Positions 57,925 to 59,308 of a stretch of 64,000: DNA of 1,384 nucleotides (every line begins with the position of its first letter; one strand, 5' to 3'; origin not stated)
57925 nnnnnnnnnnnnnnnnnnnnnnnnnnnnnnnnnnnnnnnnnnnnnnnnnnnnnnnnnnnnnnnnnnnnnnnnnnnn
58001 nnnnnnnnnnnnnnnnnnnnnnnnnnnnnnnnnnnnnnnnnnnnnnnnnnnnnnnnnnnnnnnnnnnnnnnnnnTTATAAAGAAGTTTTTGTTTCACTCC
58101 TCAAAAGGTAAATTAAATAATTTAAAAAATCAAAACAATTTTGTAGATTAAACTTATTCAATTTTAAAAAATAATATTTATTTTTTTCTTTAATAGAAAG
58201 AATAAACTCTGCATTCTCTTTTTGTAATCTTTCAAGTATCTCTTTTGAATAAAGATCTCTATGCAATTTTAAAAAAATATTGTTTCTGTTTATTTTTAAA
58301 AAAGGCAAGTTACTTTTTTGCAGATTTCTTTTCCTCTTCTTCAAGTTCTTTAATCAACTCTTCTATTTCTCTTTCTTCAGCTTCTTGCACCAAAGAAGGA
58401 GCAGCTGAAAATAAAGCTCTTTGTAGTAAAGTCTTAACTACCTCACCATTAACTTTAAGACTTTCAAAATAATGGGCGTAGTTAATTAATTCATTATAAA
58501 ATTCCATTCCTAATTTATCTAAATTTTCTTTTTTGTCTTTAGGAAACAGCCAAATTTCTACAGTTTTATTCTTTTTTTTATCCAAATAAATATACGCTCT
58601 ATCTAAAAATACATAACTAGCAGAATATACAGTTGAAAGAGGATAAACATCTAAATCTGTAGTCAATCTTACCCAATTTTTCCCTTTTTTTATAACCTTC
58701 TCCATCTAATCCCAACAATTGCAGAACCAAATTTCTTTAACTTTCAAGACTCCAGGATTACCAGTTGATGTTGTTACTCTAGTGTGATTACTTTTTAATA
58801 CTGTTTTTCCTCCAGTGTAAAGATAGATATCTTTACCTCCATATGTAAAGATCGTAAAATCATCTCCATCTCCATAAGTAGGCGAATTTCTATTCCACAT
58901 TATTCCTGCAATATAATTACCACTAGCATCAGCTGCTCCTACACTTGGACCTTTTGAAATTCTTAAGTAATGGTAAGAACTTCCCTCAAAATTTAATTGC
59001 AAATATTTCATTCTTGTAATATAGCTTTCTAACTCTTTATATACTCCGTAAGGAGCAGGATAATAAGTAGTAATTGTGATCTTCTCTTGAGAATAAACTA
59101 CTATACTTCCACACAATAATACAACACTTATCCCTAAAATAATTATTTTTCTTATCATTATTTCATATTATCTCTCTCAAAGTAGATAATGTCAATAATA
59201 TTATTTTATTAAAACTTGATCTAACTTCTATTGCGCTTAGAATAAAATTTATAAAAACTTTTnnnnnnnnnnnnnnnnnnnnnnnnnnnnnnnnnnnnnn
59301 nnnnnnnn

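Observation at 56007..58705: Candidate RiPP-like operon with a His-Xaa-Ser-like tail peptide next to a SPASM maturase rSAM, plus a decayed second rSAM and small accessory proteins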

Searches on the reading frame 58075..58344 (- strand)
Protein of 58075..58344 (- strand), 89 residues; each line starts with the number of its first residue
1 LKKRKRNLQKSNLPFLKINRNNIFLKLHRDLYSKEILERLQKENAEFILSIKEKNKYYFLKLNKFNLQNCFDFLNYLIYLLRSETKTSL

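Call 3: search_protein_families(library=ncbifam, proteins=[window:58075-58344:-], max_evalue=0.01)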
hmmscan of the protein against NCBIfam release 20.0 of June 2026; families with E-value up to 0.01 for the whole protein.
window:58075-58344:- (89 aa): 0 families

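Call 4: search_protein_families(library=pfam, proteins=[window:58075-58344:-], max_evalue=0.01)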
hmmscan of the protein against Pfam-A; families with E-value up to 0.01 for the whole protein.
window:58075-58344:- (89 aa): 0 families

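Call 7: search_protein_families(library=ncbifam, proteins=[window:58075-58344:-], max_evalue=10)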
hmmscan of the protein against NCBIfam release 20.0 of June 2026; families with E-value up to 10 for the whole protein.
window:58075-58344:- (89 aa): 1 family
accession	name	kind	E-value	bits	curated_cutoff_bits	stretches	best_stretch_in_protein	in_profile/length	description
NF038315.1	HxsD_rel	equivalog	0.14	12.4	41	1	25-80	1-60/62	HxsD-like protein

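Call 36: search_protein_families(library=pfam, proteins=[window:58075-58344:-], max_evalue=1)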
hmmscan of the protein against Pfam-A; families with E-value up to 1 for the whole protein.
window:58075-58344:- (89 aa): 1 family
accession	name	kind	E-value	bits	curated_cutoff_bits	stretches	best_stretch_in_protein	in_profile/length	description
PF14916.11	CCDC92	-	0.078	13.3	28.3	1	8-56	7-50/57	Coiled-coil domain of unknown function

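Call 42: search_protein_families(library=padloc, proteins=[window:58075-58344:-], max_evalue=0.001)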
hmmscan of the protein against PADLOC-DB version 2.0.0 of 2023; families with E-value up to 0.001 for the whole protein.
window:58075-58344:- (89 aa): 0 families

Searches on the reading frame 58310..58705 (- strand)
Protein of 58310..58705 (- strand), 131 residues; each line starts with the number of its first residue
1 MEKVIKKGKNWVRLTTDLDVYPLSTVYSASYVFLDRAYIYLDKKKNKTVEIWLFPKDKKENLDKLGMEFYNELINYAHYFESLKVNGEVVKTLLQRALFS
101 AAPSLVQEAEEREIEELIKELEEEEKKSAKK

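Call 3: search_protein_families(library=ncbifam, proteins=[window:58310-58705:-], max_evalue=0.01)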
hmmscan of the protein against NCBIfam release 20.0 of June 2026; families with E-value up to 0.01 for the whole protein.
window:58310-58705:- (131 aa): 1 family
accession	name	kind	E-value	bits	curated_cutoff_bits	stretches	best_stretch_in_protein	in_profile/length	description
TIGR03976.1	chp_LLNDYxLRE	equivalog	2.1e-11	44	50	1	17-101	2-87/90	His-Xaa-Ser system protein HxsD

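Call 4: search_protein_families(library=pfam, proteins=[window:58310-58705:-], max_evalue=0.01)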
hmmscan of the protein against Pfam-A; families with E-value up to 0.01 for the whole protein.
window:58310-58705:- (131 aa): 0 families

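Call 7: search_protein_families(library=ncbifam, proteins=[window:58310-58705:-], max_evalue=10)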
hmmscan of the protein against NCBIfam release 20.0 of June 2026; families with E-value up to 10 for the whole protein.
window:58310-58705:- (131 aa): 1 family
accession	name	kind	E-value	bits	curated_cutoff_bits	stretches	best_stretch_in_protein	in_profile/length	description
TIGR03976.1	chp_LLNDYxLRE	equivalog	2.1e-11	44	50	1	17-101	2-87/90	His-Xaa-Ser system protein HxsD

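Call 36: search_protein_families(library=pfam, proteins=[window:58310-58705:-], max_evalue=1)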
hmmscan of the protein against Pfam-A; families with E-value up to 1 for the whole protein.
window:58310-58705:- (131 aa): 1 family
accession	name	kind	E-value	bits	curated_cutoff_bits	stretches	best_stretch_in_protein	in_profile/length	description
PF21094.3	Nup188_SH3-like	-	0.22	11.8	21.4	1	9-25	6-22/50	Nup188 SH3-like domain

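Call 42: search_protein_families(library=padloc, proteins=[window:58310-58705:-], max_evalue=0.001)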
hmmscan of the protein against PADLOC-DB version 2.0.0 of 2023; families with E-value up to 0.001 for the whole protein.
window:58310-58705:- (131 aa): 0 families

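Call 66: find_homologous_proteins(query=window:58310-58705:-, max_evalue=0.00001)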
Query window:58310-58705:- (131 aa): 280 proteins with E <= 0.00001 among 319 candidates; the best 120 are listed.
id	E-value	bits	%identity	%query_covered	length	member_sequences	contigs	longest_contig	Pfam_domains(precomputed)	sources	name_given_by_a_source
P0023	1.1e-76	273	100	100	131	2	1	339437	PF27806.1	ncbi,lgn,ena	-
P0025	3.5e-57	210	75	90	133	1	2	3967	PF27806.1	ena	-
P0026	2.2e-56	207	75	90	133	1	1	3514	PF27806.1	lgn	-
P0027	3.7e-56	206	73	90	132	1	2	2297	PF27806.1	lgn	-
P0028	1.1e-55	205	68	82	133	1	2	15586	PF27806.1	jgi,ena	-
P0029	1.5e-55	205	71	90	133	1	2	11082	PF27806.1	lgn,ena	-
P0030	3.3e-55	203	73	90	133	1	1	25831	PF27806.1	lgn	-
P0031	9.1e-55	202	71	90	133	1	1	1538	PF27806.1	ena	-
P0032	1.5e-54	201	69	90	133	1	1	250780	PF27806.1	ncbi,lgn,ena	-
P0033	2.0e-54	201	72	90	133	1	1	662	PF27806.1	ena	-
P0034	2.4e-54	201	66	82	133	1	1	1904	PF27806.1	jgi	jgi:His-Xaa-Ser system protein HxsD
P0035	1.6e-53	198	71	90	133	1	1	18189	PF27806.1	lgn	-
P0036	9.7e-53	195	69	100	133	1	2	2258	PF27806.1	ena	-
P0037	9.8e-53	195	70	90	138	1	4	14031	PF27806.1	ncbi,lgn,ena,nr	ncbi:MAG: hypothetical protein ISS47_05850 [Candidatus Omnitrophica bacterium]|nr:hypothetical prote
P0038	1.5e-52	195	69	100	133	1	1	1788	PF27806.1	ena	-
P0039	1.2e-51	192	67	92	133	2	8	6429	PF27806.1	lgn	-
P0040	2.5e-51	191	70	90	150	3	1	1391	PF27806.1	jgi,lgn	jgi:His-Xaa-Ser system protein HxsD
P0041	9.6e-51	189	64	90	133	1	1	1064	PF27806.1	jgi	-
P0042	1.1e-50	189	66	91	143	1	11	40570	PF27806.1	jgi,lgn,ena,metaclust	metaclust:\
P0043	2.1e-50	188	65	89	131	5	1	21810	PF27806.1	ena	-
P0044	3.5e-50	187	68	98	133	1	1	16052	PF27806.1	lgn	-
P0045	4.5e-50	187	68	90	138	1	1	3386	PF27806.1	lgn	-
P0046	4.9e-50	187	67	90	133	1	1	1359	PF27806.1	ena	-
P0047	6.4e-50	186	66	90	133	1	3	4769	PF27806.1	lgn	-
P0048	9.1e-50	186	68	88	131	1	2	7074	PF27806.1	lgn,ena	-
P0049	1.2e-49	185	66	87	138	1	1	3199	PF27806.1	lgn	-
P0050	1.5e-49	185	69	90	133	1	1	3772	PF27806.1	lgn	-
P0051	1.8e-49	185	66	89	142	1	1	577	PF27806.1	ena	-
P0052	2.2e-49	185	64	92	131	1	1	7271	PF27806.1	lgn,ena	-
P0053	2.6e-49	184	68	90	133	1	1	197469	PF27806.1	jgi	-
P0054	3.7e-49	184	66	90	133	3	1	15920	PF27806.1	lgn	-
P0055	7.6e-49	183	67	100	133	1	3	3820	PF27806.1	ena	-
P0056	1.7e-48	182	64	92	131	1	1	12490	PF27806.1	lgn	-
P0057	2.0e-48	182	66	95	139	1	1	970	PF27806.1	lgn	-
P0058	3.3e-48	181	64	100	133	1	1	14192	PF27806.1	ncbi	-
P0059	3.7e-48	181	64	93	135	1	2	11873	PF27806.1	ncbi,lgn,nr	ncbi:MAG: hypothetical protein PHV55_02580 [Candidatus Omnitrophica bacterium]|nr:hypothetical prote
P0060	5.1e-48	180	66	100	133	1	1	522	PF27806.1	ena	-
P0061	8.0e-48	180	66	90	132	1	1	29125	PF27806.1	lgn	-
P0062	8.1e-48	180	64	100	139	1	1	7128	PF27806.1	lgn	-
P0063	1.1e-47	179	63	96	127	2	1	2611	PF27806.1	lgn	-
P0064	1.6e-47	179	63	90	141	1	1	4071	PF27806.1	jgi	-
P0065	2.5e-47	178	63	100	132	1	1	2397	PF27806.1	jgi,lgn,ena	-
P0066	3.0e-47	178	64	90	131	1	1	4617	PF27806.1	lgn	-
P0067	5.7e-47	177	62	100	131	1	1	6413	PF27806.1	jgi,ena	-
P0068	6.1e-47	177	66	95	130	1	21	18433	PF27806.1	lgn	-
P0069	6.4e-47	177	63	97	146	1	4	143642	PF27806.1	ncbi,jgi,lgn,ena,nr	ncbi:MAG: hypothetical protein PHT53_00085 [Candidatus Omnitrophica bacterium]|nr:hypothetical prote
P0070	1.1e-46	176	60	92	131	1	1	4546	PF27806.1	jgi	jgi:hypothetical protein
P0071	1.3e-46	176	67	100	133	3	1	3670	PF27806.1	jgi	-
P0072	1.4e-46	176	60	98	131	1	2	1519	PF27806.1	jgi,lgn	jgi:His-Xaa-Ser system protein HxsD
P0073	2.7e-46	175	64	98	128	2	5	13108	PF27806.1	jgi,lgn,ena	jgi:His-Xaa-Ser system protein HxsD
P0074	3.5e-46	174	65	81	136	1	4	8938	PF27806.1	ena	-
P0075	6.7e-46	173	65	84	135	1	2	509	PF27806.1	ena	-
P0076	6.9e-46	173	61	90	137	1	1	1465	PF27806.1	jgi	-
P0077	8.2e-46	173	61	97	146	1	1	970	PF27806.1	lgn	-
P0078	1.0e-45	173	64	81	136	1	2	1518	PF27806.1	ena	-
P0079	1.1e-45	173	59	99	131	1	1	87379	PF27806.1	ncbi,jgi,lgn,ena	ncbi:MAG: hypothetical protein WC546_04360 [Candidatus Omnitrophota bacterium]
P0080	1.4e-45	172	63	90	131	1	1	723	PF27806.1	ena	-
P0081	2.1e-45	172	63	95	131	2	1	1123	PF27806.1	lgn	-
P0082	2.4e-45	172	59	98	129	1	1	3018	PF27806.1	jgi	jgi:His-Xaa-Ser system protein HxsD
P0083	3.4e-45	171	62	95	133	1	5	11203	PF27806.1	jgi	jgi:hypothetical protein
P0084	3.5e-45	171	62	96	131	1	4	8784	PF27806.1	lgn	-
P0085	3.6e-45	171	64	81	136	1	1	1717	PF27806.1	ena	-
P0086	3.8e-45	171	64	81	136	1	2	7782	PF27806.1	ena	-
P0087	3.8e-45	171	62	100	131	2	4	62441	PF27806.1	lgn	-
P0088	4.4e-45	171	62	95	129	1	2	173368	PF27806.1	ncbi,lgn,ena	-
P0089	6.4e-45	170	60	99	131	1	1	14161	PF27806.1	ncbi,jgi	ncbi:MAG: hypothetical protein WC412_01860 [Candidatus Omnitrophota bacterium]|jgi:His-Xaa-Ser syste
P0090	1.0e-44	170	61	96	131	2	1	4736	PF27806.1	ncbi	-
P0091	1.7e-44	169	65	83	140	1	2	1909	PF27806.1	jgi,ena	-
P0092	1.7e-44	169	60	97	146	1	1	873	PF27806.1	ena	-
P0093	2.8e-44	168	60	92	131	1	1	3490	PF27806.1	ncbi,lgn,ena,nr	ncbi:MAG: hypothetical protein PHV55_08720 [Candidatus Omnitrophica bacterium]|nr:hypothetical prote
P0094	3.0e-44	168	59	97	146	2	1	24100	PF27806.1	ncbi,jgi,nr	ncbi:MAG: hypothetical protein M0R20_01765 [Candidatus Omnitrophica bacterium]|jgi:His-Xaa-Ser syste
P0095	3.4e-44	168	63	83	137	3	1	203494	PF27806.1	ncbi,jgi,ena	ncbi:MAG: hypothetical protein ABSB18_00650 [Candidatus Omnitrophota bacterium]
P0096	3.4e-44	168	68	92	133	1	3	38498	PF27806.1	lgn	-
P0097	4.0e-44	168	63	91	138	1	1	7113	PF27806.1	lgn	-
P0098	5.0e-44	167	61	95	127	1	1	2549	PF27806.1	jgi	jgi:His-Xaa-Ser system protein HxsD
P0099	5.8e-44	167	64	84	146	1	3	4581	PF27806.1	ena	-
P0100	7.5e-44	167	61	90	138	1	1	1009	PF27806.1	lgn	-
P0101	1.2e-43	166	64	80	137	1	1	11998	PF27806.1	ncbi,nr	ncbi:MAG: hypothetical protein NC923_05095 [Candidatus Omnitrophica bacterium]|nr:hypothetical prote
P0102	1.2e-43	166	58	95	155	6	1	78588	PF27806.1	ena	-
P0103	1.3e-43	166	62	95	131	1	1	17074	PF27806.1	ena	-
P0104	1.4e-43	166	61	95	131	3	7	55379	PF27806.1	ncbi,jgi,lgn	-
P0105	2.5e-43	165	60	95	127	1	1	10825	PF27806.1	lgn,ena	-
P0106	2.8e-43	165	58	90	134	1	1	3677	PF27806.1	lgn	-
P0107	4.1e-43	164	63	92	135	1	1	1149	PF27806.1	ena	-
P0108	6.1e-43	164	61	90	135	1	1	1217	PF27806.1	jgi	jgi:hypothetical protein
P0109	8.3e-43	163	62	97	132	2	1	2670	PF27806.1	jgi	jgi:His-Xaa-Ser system protein HxsD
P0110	8.8e-43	163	58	90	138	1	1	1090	PF27806.1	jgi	-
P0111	1.2e-42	163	56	100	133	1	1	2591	PF27806.1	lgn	-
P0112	1.3e-42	163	69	83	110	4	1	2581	PF27806.1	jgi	-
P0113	1.4e-42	163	60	98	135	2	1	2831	PF27806.1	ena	-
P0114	1.9e-42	162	58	99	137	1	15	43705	PF27806.1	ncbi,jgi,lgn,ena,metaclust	metaclust:\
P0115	2.1e-42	162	61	90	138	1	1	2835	PF27806.1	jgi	jgi:His-Xaa-Ser system protein HxsD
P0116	2.8e-42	162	60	92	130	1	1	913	PF27806.1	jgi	jgi:His-Xaa-Ser system protein HxsD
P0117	6.2e-42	161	57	97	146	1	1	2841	PF27806.1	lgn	-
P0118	6.3e-42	161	59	90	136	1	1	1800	PF27806.1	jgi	-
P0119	7.9e-42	160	58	100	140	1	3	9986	PF27806.1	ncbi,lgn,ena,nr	ncbi:MAG: hypothetical protein JNN05_09270 [Candidatus Omnitrophica bacterium]|nr:hypothetical prote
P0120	8.9e-42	160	63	97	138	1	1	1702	PF27806.1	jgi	jgi:His-Xaa-Ser system protein HxsD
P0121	8.9e-42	160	59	90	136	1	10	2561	PF27806.1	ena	-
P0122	1.0e-41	160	58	95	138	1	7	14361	PF27806.1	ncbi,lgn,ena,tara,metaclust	tara:strand:- start:707 stop:1123 length:417 start_codon:yes stop_codon:yes gene_type:complete|metac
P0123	1.0e-41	160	57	90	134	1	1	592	PF27806.1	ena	-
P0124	1.1e-41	160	59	100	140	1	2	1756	PF27806.1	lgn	-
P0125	1.6e-41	159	57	98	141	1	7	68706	PF27806.1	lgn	-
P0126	1.9e-41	159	56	96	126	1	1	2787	PF27806.1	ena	-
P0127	1.9e-41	159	58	100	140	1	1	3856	PF27806.1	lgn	-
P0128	2.0e-41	159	58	90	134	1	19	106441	PF27806.1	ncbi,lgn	-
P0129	3.3e-41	158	59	90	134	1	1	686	PF27806.1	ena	-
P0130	4.2e-41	158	58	100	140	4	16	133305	PF27806.1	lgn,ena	-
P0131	4.8e-41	158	55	91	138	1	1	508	PF27806.1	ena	-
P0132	5.4e-41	158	61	76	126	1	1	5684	PF27806.1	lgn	-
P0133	6.9e-41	157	62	90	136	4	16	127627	PF27806.1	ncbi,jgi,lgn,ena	-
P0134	9.0e-41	157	56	99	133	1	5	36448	PF27806.1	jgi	jgi:His-Xaa-Ser system protein HxsD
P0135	1.2e-40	156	58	95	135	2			PF27806.1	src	-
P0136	1.6e-40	156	59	93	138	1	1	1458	PF27806.1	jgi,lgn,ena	-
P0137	1.8e-40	156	59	96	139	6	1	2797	PF27806.1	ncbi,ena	-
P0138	1.9e-40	156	56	98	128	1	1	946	PF27806.1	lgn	-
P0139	2.3e-40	156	56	82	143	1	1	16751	PF27806.1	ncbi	-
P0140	2.4e-40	155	58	100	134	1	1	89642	PF27806.1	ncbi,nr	ncbi:MAG: hypothetical protein HQL16_03740 [Candidatus Omnitrophica bacterium]|nr:hypothetical prote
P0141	2.7e-40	155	55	100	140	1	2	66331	PF27806.1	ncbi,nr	ncbi:MAG: hypothetical protein HQL14_06940 [Candidatus Omnitrophica bacterium]|nr:hypothetical prote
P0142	2.8e-40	155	55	95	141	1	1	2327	PF27806.1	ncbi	-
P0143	3.1e-40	155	54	90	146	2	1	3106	PF27806.1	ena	-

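Call 73: predict_structure(alignment_id=A7)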
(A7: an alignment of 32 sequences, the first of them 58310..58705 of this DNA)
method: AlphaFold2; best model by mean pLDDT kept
length: 131 residues; sequences in the alignment: 32
mean_pLDDT: 86.3   pTM: 0.63
mean pLDDT of the five models: 86.3, 82.4, 82.1, 81.2, 77.5
residues with pLDDT >= 90: 68; 70-90: 54; 50-70: 6; < 50: 3
segments of 3 or more residues with pLDDT < 50: none
pLDDT, mean of each block of 10 residues (from residue 1): 77 93 95 96 90 95 95 93 85 81 74 79 73 49
secondary structure, 60 per line:
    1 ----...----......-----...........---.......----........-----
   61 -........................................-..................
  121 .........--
elements in order: E5-7 E12-17 H23-33 E37-43 E48-55 H62-101 H103-129

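Call 75: fold_search(model_id=the predicted structure, library=pdb)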
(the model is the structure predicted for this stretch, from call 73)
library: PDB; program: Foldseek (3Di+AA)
matches with E <= 10: 1229; with E <= 0.001: 0
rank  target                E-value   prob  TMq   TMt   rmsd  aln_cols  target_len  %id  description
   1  9xrl_AH               1.3e-02  0.99  0.43  0.48   6.8       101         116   14  Structure of mouse cytoplasmic lattice (CPL) repeating unit (released 2026-03-18)
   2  7a6h_K                2.5e-02  0.99  0.48  0.56   4.3       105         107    8  Cryo-EM structure of human apo RNA Polymerase III (released 2021-02-03)
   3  12dl_JA               2.5e-02  0.99  0.44  0.47   5.9       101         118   15  Native structure of the cytoplasmic lattice (CPL) asymmetric unit from mouse MII eggs (released 2026-04-08)
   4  6hko_K                4.0e-02  0.97  0.42  0.52   5.1        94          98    8  Yeast RNA polymerase I elongation complex bound to nucleotide analog GMPCPP (released 2019-04-03)
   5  4c2m_Z                4.0e-02  0.96  0.44  0.53   4.2       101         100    9  Structure of RNA polymerase I at 2.8 A resolution (released 2013-10-23)
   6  5x50_K                4.0e-02  0.84  0.32  0.36   5.8        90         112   12  RNA Polymerase II from Komagataella Pastoris (Type-2 crystal) (released 2017-05-17)
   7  8him_K                4.5e-02  0.84  0.38  0.44   5.1       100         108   16  A cryo-EM structure of B. oleracea RNA polymerase V elongation complex at 2.73 Angstrom (released 2023-03-22)
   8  8q3b_C                4.8e-02  0.98  0.44  0.19   3.8        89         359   11  The closed state of the ASFV apo-RNA polymerase (released 2024-02-14)
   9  6drd_K                4.8e-02  0.92  0.41  0.46   4.7        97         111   14  RNA Pol II(G) (released 2018-10-17)
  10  8yqt_C                5.5e-02  0.97  0.44  0.19   4.0        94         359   10  African swine fever virus RNA Polymerase-M1249L complex2 (released 2024-11-06)
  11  7aoc_K                5.9e-02  0.97  0.43  0.55   3.9        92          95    9  Schizosaccharomyces pombe RNA polymerase I (monomer) (released 2021-02-24)
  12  5x51_K                6.3e-02  0.95  0.42  0.47   3.8        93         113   11  RNA Polymerase II from Komagataella Pastoris (Type-3 crystal) (released 2017-05-17)
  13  5x4z_K                6.3e-02  0.95  0.42  0.46   3.8        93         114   11  RNA Polymerase II from Komagataella Pastoris (Type-1 crystal) (released 2017-05-17)
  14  4c2m_K                6.3e-02  0.93  0.44  0.53   4.2       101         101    9  Structure of RNA polymerase I at 2.8 A resolution (released 2013-10-23)
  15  2waq_L                6.7e-02  0.93  0.41  0.54   4.3        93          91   13  The complete structure of the archaeal 13-subunit DNA-directed RNA Polymerase (released 2009-05-19)
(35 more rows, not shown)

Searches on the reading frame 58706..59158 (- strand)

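Call 3: search_protein_families(library=ncbifam, proteins=[window:58706-59158:-], max_evalue=0.01)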
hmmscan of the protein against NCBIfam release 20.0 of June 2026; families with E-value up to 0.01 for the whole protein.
window:58706-59158:- (150 aa): 0 families

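Call 4: search_protein_families(library=pfam, proteins=[window:58706-59158:-], max_evalue=0.01)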
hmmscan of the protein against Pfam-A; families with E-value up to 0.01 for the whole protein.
window:58706-59158:- (150 aa): 0 families

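Call 36: search_protein_families(library=pfam, proteins=[window:58706-59158:-], max_evalue=1)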
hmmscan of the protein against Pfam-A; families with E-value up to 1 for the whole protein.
window:58706-59158:- (150 aa): 2 families
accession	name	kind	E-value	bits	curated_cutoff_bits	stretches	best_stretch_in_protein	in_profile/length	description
PF11337.13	DUF3139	-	0.047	14.7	27.3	1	3-56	2-52/83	Protein of unknown function (DUF3139)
PF21734.3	10_blade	-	0.05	13.4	27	1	20-63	268-311/345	10-bladed beta propeller domain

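Call 42: search_protein_families(library=padloc, proteins=[window:58706-59158:-], max_evalue=0.001)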
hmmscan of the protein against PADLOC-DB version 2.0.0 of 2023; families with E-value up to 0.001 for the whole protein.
window:58706-59158:- (150 aa): 0 families
